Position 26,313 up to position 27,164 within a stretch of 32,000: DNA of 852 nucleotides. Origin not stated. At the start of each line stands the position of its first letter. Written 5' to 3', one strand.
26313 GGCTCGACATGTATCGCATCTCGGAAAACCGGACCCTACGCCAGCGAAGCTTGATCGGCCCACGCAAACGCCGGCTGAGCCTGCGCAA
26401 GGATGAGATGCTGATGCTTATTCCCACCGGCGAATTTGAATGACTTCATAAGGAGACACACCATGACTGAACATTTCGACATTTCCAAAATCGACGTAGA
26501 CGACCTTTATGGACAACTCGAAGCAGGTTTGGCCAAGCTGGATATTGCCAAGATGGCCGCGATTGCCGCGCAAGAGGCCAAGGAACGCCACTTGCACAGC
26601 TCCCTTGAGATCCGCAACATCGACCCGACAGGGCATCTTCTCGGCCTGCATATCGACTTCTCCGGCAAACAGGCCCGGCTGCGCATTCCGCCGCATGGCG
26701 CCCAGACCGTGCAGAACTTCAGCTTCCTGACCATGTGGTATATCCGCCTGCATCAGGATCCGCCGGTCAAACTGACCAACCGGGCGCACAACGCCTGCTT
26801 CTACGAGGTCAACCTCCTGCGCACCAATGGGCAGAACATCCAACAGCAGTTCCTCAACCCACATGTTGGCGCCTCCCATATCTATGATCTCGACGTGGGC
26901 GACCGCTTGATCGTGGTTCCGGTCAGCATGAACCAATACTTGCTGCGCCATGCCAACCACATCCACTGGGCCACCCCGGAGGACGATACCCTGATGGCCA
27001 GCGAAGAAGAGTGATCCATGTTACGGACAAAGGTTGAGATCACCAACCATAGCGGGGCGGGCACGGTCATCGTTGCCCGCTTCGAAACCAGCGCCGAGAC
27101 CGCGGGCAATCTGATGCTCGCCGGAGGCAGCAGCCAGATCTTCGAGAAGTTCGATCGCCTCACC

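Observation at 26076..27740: Orphan three-gene operon of unassignable, signal-less, beta-rich proteins with a shared module and an FN3-like tail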

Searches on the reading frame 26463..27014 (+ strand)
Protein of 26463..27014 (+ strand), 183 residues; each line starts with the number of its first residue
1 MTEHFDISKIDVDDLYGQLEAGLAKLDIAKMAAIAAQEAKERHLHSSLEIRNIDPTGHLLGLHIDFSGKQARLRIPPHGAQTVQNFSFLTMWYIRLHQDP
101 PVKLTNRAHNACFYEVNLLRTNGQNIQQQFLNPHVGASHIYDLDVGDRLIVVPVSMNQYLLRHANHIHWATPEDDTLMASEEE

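Call 3: search_protein_families(library=pfam, proteins=[window:26463-27014:+], max_evalue=10)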
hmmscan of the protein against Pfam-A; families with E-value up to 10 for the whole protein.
window:26463-27014:+ (183 aa): 0 families

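Call 4: search_protein_families(library=ncbifam, proteins=[window:26463-27014:+], max_evalue=10)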
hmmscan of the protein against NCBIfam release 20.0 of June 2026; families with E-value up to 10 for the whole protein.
window:26463-27014:+ (183 aa): 0 families

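Call 5: search_protein_families(library=padloc, proteins=[window:26463-27014:+], max_evalue=10)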
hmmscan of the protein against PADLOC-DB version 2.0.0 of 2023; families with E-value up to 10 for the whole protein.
window:26463-27014:+ (183 aa): 0 families

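Call 6: search_protein_families(library=phrogs, proteins=[window:26463-27014:+], max_evalue=10)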
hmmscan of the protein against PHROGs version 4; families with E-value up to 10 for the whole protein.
window:26463-27014:+ (183 aa): 1 family
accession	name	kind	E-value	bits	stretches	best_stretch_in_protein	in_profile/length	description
phrog_4625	-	unknown function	0.36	11.7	1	10-41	39-70/72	-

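Call 16: find_homologous_proteins(query=A2, max_evalue=0.1)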
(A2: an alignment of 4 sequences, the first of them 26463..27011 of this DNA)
Query A2 (4 sequences) (183 aa, profile of the alignment): 24 proteins with E <= 0.1 among 1146 candidates.
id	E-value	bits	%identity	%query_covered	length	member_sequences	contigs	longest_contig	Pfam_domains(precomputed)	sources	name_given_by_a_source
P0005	1.2e-99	349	100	100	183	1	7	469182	-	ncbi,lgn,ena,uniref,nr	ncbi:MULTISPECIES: hypothetical protein [Shimia]|uniref:hypothetical protein n=1 Tax=Shimia TaxID=57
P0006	1.2e-99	349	62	95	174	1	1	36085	-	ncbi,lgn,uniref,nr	ncbi:hypothetical protein [Afifella pfennigii]|uniref:hypothetical protein n=1 Tax=Afifella pfennigi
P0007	1.0e-98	346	63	92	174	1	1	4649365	-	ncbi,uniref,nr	ncbi:hypothetical protein [Polymorphum gilvum]|uniref:Uncharacterized protein n=1 Tax=Polymorphum gi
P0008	2.4e-97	342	66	97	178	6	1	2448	-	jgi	jgi:hypothetical protein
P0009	1.6e-92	326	65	96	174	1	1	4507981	-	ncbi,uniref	ncbi:hypothetical protein [Hoeflea sp.]|uniref:hypothetical protein n=1 Tax=Hoeflea sp. TaxID=194028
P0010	1.5e-91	323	64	93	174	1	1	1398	-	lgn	-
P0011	7.0e-90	318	62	96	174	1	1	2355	-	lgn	-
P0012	2.8e-88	312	61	93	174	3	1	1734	-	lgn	-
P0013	1.8e-85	303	62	89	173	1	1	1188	-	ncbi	-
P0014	1.8e-68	248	57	95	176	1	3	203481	-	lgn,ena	-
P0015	1.3e-66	242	62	83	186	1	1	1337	-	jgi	-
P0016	8.1e-65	236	56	84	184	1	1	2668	-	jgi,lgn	-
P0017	8.5e-56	207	47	91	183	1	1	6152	-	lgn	-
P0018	2.4e-53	199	44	89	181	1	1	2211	-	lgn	-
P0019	6.0e-51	191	48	90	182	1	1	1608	-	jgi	jgi:hypothetical protein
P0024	7.9e-47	177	51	72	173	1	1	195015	-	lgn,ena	-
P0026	1.3e-42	164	45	77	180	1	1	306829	-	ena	-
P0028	3.3e-40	156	40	89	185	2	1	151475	-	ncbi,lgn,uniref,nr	ncbi:hypothetical protein DFR48_111100 [Ciceribacter lividus]|uniref:Uncharacterized protein n=1 Tax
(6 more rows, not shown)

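Call 18: find_encoding_contigs(protein=P0028, flank=6000, max_places=2)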
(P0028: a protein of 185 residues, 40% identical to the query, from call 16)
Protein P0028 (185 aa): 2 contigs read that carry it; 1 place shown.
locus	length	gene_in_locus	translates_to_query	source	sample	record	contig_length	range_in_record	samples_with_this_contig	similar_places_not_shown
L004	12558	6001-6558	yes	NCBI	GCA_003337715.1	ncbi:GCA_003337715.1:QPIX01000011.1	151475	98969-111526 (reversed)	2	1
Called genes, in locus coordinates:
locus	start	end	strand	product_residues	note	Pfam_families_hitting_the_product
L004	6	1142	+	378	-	PF01497:Peripla_BP_2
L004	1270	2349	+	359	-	PF01032:FecCD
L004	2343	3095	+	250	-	PF00005:ABC_tran, PF02463:SMC_N (faint), PF13304:AAA_21 (faint)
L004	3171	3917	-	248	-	PF13489:Methyltransf_23 (weak), PF08241:Methyltransf_11, PF08242:Methyltransf_12, PF13649:Methyltransf_25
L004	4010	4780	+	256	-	PF12852:Cupin_6, PF00165:HTH_AraC (faint), PF12833:HTH_18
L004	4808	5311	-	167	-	-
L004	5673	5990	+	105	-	-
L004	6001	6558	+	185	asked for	-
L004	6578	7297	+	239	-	-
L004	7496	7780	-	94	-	PF12441:CopG_antitoxin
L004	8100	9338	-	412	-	PF03435:Sacchrp_dh_NADP, PF16653:Sacchrp_dh_C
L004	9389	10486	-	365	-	PF00278:Orn_DAP_Arg_deC (weak)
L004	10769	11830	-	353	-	PF00005:ABC_tran, PF02463:SMC_N (faint), PF13304:AAA_21 (faint), PF17912:OB_MalK, PF08402:TOBE_2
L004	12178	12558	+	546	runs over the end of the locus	PF01547:SBP_bac_1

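Call 19: find_encoding_contigs(protein=P0026, flank=6000, max_places=2)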
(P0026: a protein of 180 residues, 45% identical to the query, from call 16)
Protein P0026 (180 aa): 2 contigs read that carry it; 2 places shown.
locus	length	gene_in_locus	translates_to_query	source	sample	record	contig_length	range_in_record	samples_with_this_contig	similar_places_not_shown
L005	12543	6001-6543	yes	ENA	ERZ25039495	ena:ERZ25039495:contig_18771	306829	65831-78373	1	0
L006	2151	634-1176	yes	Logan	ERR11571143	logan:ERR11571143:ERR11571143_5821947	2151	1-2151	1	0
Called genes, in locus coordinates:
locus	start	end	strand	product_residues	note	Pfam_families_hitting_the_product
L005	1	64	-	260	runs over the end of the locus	PF01634:HisG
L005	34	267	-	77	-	-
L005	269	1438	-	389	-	PF13393:tRNA-synt_His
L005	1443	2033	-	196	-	PF13393:tRNA-synt_His, PF03129:HGTP_anticodon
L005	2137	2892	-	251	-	PF13393:tRNA-synt_His, PF00587:tRNA-synt_2b (weak)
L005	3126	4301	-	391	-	PF01011:PQQ, PF13360:PQQ_2, PF13442:Cytochrome_CBB3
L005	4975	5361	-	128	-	PF01011:PQQ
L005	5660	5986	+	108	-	-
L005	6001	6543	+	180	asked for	-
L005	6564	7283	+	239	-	-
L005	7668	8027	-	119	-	-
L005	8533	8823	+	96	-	PF01527:HTH_Tnp_1, PF13384:HTH_23 (weak)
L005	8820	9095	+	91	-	PF13276:HTH_21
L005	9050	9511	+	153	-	PF00665:rve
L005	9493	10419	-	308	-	PF13276:HTH_21 (weak), PF00665:rve, PF13683:rve_3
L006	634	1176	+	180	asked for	-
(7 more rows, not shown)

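Call 20: find_encoding_contigs(protein=P0024, flank=6000, max_places=2)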
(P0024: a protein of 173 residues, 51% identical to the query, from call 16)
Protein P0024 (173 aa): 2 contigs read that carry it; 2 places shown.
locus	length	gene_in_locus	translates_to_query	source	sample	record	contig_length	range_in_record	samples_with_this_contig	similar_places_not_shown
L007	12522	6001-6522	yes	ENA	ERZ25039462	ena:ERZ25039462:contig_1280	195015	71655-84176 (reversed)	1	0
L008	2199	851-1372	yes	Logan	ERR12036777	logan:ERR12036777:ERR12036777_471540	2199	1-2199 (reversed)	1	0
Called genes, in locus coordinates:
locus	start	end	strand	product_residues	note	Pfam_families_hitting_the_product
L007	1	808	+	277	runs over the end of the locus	PF22807:TrAA12, PF07995:GSDH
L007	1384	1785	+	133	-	PF00034:Cytochrom_C (weak), PF13442:Cytochrome_CBB3 (weak)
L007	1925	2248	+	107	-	PF07883:Cupin_2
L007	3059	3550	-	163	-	PF20349:DUF6644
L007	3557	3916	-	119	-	PF19649:DUF6152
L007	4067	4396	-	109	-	-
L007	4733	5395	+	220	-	PF13406:SLT_2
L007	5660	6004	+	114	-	-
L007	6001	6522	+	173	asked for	-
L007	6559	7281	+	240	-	-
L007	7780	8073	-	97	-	PF03963:FlgD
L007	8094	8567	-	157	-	PF02120:Flg_hook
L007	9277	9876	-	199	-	-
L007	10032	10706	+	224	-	PF00733:Asn_synthase (weak), PF03054:tRNA_Me_trans, PF06508:QueC (weak)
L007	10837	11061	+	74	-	-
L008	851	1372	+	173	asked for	-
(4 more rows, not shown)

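Call 21: find_encoding_contigs(protein=P0014, flank=6000, max_places=2)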
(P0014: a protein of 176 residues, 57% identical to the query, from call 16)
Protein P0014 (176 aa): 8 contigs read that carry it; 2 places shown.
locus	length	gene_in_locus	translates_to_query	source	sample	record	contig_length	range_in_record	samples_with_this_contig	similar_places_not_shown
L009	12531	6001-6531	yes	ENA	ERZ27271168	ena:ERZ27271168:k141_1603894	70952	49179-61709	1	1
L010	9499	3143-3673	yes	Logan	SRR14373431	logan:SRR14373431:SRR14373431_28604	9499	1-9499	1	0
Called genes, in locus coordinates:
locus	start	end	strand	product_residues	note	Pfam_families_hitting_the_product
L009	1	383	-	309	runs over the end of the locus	PF00698:Acyl_transf_1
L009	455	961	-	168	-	-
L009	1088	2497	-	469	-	PF03951:Gln-synt_N, PF00120:Gln-synt_C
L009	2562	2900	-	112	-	PF00543:P-II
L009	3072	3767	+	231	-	PF03853:YjeF_N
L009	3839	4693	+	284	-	PF01256:Carb_kinase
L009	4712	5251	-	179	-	PF13403:Hint_2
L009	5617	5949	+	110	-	-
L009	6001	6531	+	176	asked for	-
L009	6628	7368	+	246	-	-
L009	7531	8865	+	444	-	PF05697:Trigger_N, PF00254:FKBP_C, PF05698:Trigger_C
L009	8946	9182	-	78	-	-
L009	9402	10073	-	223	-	PF00657:Lipase_GDSL (faint), PF13472:Lipase_GDSL_2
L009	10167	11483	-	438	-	PF00924:MS_channel_2nd, PF21082:MS_channel_3rd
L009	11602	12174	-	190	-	PF01281:Ribosomal_L9_N, PF03948:Ribosomal_L9_C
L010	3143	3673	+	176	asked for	-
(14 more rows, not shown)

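Call 25: search_solved_structures(query=A4, max_evalue=10)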
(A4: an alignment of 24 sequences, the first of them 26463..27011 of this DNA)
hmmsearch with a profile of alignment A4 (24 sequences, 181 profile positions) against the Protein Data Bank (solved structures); distinct sequences matched with E-value up to 10: 1.
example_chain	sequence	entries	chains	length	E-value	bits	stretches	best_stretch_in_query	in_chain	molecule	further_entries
3o3x_A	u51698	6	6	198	1.4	11.7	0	5-79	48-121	gp41-5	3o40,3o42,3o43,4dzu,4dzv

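Call 33: predict_structure(alignment_id=A4)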
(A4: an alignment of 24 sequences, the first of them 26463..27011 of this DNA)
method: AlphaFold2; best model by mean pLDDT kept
length: 183 residues; sequences in the alignment: 24
mean_pLDDT: 85.6   pTM: 0.73
mean pLDDT of the five models: 85.6, 81.6, 80.0, 78.2, 77.6
residues with pLDDT >= 90: 73; 70-90: 94; 50-70: 15; < 50: 1
segments of 3 or more residues with pLDDT < 50: none
pLDDT, mean of each block of 10 residues (from residue 1): 69 86 89 81 82 88 91 94 93 74 88 91 93 91 90 86 84 81 59
secondary structure, 60 per line:
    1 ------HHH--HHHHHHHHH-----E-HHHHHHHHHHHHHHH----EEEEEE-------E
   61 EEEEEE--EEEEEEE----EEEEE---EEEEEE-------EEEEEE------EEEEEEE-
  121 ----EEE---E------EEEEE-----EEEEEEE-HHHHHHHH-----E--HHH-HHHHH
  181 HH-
elements in order: H12-20 H28-42 E47-52 E60-66 E69-75 E80-84 E88-93 E101-106 E113-119 E125-127 E138-142 E148-154 H156-163 H176-182

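Call 38: fold_search(model_id=the predicted structure, library=pdb)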
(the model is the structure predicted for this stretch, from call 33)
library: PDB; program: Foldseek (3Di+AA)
matches with E <= 10: 1412; with E <= 0.001: 1
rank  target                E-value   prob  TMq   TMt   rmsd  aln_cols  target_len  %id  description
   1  8bl3                  6.2e-04  0.99  0.23  0.29  13.6       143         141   10  De novo single-chain immunoglobulin dimer scIg12 (released 2023-10-04)
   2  1eth_A                1.5e-03  0.98  0.27  0.13  10.0       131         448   12  TRIACYLGLYCEROL LIPASE/COLIPASE COMPLEX (released 1996-12-07)
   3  3rj2                  6.1e-03  0.98  0.29  0.37   9.3       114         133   11  Structural and functional characterization of a novel histone H3 binding protein ORF158L from the Singapore grouper irid (released 2012-02-29)
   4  9gy2_A                6.8e-03  0.54  0.19  0.09  11.1       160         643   12  Non-Hemolytic Phospholipase C (PLC N) (released 2025-10-15)
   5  9gy2_B                7.2e-03  0.54  0.19  0.08  13.3       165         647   12  Non-Hemolytic Phospholipase C (PLC N) (released 2025-10-15)
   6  6xi3                  8.1e-03  0.77  0.23  0.12  22.4       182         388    9  Crystal structure of tetra-tandem repeat in extending region of large adhesion protein (released 2020-10-14)
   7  2oxe_B                1.1e-02  0.84  0.24  0.12  11.4       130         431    6  Structure of the Human Pancreatic Lipase-related Protein 2 (released 2007-03-27)
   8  2yih_A                1.2e-02  0.84  0.20  0.09  14.2        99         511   10  Structure of a Paenibacillus polymyxa Xyloglucanase from GH family 44 with Xyloglucan (released 2011-06-08)
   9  2yjq_A                1.4e-02  0.84  0.20  0.09  14.2        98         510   10  Structure of a Paenibacillus Polymyxa Xyloglucanase from Glycoside Hydrolase Family 44 (released 2011-06-15)
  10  2ykk                  1.6e-02  0.82  0.20  0.09  14.2        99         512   10  Structure of a Paenibacillus Polymyxa Xyloglucanase from Glycoside Hydrolase Family 44 (released 2011-06-22)
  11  3gld_A                1.7e-02  1.00  0.40  0.27   4.2       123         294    6  Crystal Structure of the Major Pilin from Streptococcus pyogenes E117A mutant (released 2009-06-02)
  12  2yjq_B                1.9e-02  0.84  0.21  0.09  14.1        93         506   11  Structure of a Paenibacillus Polymyxa Xyloglucanase from Glycoside Hydrolase Family 44 (released 2011-06-15)
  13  3ik2                  3.6e-02  0.72  0.20  0.09  14.1        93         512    9  Crystal Structure of a Glycoside Hydrolase Family 44 Endoglucanase produced by Clostridium acetobutylium ATCC 824 (released 2009-08-18)
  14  3gld_C                4.0e-02  0.99  0.41  0.29   4.2       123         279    6  Crystal Structure of the Major Pilin from Streptococcus pyogenes E117A mutant (released 2009-06-02)
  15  3ii1                  4.0e-02  0.69  0.23  0.10  11.8       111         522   11  Structural characterization of difunctional glucanase-xylanse CelM2 (released 2009-08-25)
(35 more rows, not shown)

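Call 41: find_related_loci(query=A4, collection=genome_contigs, flank=6000)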
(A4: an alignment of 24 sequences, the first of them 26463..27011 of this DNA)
Query A4 (183 aa) in genome_contigs; peptide patterns used: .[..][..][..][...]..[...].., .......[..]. (x = any residue, [..] = any of these).
70 stretches matched a pattern; 5 encode a relative of the query (tblastn E <= 1e-3); 5 distinct loci.
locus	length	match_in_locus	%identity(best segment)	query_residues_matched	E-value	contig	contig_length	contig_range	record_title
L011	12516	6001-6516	65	8-182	3e-79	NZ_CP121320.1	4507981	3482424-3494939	MAG: Hoeflea sp. isolate NCC532_bact_2428 chromosome, complete genome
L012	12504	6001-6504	63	12-182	2e-75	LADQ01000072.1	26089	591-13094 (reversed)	MAG: Hoeflea sp. BRH_c9 BRHa_1001691, whole genome shotgun sequence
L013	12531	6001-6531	61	2-181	3e-74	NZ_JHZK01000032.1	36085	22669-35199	Afifella pfennigii DSM 17143 Q331DRAFT_scaffold00032.32_C, whole genome shotgun sequence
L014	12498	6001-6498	40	1-163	6e-35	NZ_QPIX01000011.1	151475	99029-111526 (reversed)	Ciceribacter lividus strain DSM 25528 Ga0244560_111, whole genome shotgun sequence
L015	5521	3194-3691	38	1-163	5e-33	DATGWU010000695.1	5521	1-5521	MAG TPA_asm: Rhizobium sp. isolate SMAG_U10590 k141_396995, whole genome shotgun sequence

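Call 47: fold_search(model_id=the predicted structure, library=viral)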
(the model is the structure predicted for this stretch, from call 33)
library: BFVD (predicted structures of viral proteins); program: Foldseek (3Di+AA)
matches with E <= 10: 1493; with E <= 0.001: 2
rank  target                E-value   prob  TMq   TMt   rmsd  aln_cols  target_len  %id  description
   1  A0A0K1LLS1            1.0e-05  1.00  0.50  0.71   3.0       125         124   13  Uncharacterized protein [Caulobacter phage Sansa]
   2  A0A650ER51            5.4e-04  0.99  0.23  0.14  15.9       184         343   12  (no name in the UniProt tables at hand)
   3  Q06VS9                2.1e-03  1.00  0.43  0.12   9.0       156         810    7  (no name in the UniProt tables at hand)
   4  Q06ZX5                2.5e-03  0.99  0.26  0.20  11.5       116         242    8  Uncharacterized protein [Nile crocodilepox virus (isolate Crocodylus niloticus/Zimbabwe/Ume/2001)]
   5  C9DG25                4.5e-03  0.84  0.24  0.19  16.9       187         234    9  Uncharacterized protein [Delftia phage PhiW-14]
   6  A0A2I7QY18            4.5e-03  0.57  0.24  0.24  14.0       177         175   11  (no name in the UniProt tables at hand)
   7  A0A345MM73            5.0e-03  0.35  0.18  0.19  15.6       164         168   12  (no name in the UniProt tables at hand)
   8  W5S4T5                1.1e-02  0.90  0.22  0.11   5.5        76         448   14  Uncharacterized protein [Pithovirus sibericum]
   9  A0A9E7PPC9            1.1e-02  0.63  0.23  0.26  14.1       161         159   10  Uncharacterized protein [Largemouth bass virus]
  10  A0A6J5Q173            1.3e-02  0.57  0.23  0.11  14.1       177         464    6  Uncharacterized protein [uncultured Caudovirales phage]
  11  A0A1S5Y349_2          1.4e-02  0.33  0.19  0.05  22.1       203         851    7  DUF2341-containing protein [uncultured archaeal virus]
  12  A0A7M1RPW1            1.5e-02  0.21  0.16  0.07  16.9       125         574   12  Pre-neck appendage protein [Bacillus phage DLc1]
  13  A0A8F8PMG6            1.5e-02  0.20  0.13  0.14  17.3       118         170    9  Uncharacterized protein [Clandestinovirus]
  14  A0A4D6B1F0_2          1.9e-02  0.20  0.15  0.04  18.6       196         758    9  (no name in the UniProt tables at hand)
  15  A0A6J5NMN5            2.2e-02  0.63  0.25  0.08  19.9       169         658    6  CUB domain [uncultured Caudovirales phage]
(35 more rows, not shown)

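Call 49: search_protein_representatives(alignment_id=A4)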
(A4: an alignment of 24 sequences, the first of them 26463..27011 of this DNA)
Query: 24 sequences, 181 profile positions. Proteins with E-value up to 0.001 (for the whole library): 3; up to 1e-10: 3; up to 1e-30: 2. The best 3 are listed.
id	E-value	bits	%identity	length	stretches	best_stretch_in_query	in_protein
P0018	1.1e-78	279.3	-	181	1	3-176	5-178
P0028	1.6e-72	259.2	-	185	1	3-178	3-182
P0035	1.1e-13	67.4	-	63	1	119-174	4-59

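Call 52: search_dna_similar(query=window:26463-27011:+, collection=phages, mode=protein, max_evalue=10, max_rows=10)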
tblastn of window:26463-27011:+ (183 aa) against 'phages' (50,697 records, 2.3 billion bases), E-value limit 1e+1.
No match.

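Call 61: find_related_loci(query=A4, collection=viral_contigs, flank=5000)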
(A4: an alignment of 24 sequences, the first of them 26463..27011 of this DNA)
Query A4 (183 aa) in viral_contigs; peptide patterns used: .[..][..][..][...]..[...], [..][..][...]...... (x = any residue, [..] = any of these).
69 stretches matched a pattern, but none encodes a relative of the query by tblastn (E <= 1e-3).

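Call 62: find_related_loci(query=A4, collection=metagenome_contigs, flank=5000)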
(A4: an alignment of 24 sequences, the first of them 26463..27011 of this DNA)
Query A4 (183 aa) in metagenome_contigs; peptide patterns used: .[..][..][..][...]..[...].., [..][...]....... (x = any residue, [..] = any of these).
179 stretches matched a pattern; 4 encode a relative of the query (tblastn E <= 1e-3); 4 distinct loci.
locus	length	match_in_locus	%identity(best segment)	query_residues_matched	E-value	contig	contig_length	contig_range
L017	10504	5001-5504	63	12-182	8e-76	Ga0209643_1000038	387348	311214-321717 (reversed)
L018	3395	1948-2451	61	12-182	3e-73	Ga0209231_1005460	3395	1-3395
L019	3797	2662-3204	40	1-183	7e-43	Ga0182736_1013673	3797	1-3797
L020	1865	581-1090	43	1-172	3e-43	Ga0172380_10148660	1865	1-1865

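Call 69: find_encoding_contigs(protein=P0005, flank=4000, max_places=6)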
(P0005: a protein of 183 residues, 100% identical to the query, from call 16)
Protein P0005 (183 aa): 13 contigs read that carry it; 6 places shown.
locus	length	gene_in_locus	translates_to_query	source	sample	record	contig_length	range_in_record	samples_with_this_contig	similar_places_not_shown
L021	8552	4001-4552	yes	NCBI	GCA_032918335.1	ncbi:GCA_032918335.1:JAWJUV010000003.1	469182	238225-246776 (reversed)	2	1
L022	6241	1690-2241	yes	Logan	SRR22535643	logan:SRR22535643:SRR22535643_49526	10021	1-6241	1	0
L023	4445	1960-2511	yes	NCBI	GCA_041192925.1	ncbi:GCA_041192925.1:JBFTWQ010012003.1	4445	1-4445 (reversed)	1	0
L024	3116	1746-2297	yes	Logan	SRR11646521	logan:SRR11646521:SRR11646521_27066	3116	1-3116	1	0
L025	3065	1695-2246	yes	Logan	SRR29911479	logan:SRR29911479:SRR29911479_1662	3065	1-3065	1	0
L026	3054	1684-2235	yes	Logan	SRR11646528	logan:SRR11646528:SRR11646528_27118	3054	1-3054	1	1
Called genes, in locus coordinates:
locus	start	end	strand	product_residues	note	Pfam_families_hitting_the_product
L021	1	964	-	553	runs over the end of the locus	PF21760:SecD_1st, PF22599:SecDF_P1_head, PF02355:SecD_SecF_C, PF03176:MMPL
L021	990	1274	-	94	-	PF02699:YajC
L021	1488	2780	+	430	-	PF02403:Seryl_tRNA_N, PF00587:tRNA-synt_2b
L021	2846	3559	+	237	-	-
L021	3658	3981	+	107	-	-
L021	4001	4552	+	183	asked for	-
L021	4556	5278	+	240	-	-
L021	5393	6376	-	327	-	PF00487:FA_desaturase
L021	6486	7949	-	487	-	PF01926:MMR_HSR1, PF02421:FeoB_N, PF00009:GTP_EFTU, PF00350:Dynamin_N (weak), PF01926:MMR_HSR1, PF02421:FeoB_N, PF04548:AIG1 (weak), PF14714:KH_dom-like, +7 more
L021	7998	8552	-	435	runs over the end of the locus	PF01011:PQQ (faint), PF13360:PQQ_2, PF25293:Beta-prop_EMC1_N (faint), PF13570:Beta-prop_ACSF4, PF13360:PQQ_2 (weak)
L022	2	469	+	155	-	?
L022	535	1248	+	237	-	-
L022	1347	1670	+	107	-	-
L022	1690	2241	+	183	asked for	-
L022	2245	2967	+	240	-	-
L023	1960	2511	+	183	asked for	-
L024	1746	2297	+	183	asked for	-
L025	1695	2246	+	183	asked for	-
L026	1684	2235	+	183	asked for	-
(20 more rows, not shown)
